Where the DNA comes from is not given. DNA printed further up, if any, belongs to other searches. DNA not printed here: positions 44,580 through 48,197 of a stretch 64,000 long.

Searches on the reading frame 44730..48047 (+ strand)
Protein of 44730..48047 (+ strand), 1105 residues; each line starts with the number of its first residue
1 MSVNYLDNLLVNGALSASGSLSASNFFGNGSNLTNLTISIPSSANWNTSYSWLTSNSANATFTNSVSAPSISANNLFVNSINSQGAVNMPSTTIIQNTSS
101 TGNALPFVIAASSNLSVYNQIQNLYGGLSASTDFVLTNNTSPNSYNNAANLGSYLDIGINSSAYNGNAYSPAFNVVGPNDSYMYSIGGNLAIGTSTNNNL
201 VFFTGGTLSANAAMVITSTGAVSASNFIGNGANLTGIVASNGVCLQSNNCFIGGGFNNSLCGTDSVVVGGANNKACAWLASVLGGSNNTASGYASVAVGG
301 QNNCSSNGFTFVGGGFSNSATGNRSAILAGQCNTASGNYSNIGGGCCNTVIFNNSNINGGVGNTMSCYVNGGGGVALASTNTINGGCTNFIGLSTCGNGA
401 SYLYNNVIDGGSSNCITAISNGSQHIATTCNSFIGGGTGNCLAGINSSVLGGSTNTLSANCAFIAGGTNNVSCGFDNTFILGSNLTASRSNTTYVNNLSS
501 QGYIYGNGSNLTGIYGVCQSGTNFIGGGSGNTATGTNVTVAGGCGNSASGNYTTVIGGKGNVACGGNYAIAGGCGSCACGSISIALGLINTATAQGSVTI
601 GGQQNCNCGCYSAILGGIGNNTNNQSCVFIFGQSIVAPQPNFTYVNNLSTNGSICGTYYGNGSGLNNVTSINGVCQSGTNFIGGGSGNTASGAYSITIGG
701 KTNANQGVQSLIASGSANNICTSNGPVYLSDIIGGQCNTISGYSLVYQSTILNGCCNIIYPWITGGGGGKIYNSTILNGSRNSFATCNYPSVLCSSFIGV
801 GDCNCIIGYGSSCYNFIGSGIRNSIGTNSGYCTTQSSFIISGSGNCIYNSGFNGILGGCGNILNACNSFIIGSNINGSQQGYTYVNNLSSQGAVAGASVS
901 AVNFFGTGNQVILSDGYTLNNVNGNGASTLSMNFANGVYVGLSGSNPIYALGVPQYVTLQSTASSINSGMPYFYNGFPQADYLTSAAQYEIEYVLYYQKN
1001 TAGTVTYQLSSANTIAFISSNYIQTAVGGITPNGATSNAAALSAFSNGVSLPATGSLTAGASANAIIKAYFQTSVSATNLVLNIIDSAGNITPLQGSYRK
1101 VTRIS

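Call 11: search_protein_families(library=phrogs, proteins=[window:44730-48047:+])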
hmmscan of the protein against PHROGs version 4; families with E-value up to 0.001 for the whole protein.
window:44730-48047:+ (1105 aa): 0 families

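Call 43: find_encoding_contigs(protein=window:44730-48047:+, flank=6000, max_places=6)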
Protein window:44730-48047:+ (1105 aa): 7 contigs read that carry it; 2 places shown.
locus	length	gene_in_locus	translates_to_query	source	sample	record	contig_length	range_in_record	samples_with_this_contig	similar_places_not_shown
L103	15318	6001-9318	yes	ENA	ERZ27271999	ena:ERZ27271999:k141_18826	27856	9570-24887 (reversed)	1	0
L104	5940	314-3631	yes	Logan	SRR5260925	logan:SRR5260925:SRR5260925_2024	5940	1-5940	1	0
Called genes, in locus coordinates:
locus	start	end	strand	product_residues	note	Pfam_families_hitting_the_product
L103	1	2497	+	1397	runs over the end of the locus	PF13540:RCC1_2 (faint), PF25390:WD40_RLD, PF00415:RCC1 (weak), PF25390:WD40_RLD, PF00415:RCC1 (weak)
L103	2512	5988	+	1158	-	-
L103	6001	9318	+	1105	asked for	-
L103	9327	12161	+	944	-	-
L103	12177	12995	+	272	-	-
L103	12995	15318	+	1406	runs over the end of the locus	PF13385:Laminin_G_3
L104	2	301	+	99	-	?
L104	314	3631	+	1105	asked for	-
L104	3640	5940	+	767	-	?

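Call 62: search_protein_families(library=pfam, proteins=[window:44730-48047:+], max_evalue=0.001)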
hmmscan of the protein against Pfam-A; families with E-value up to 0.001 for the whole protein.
window:44730-48047:+ (1105 aa): 0 families
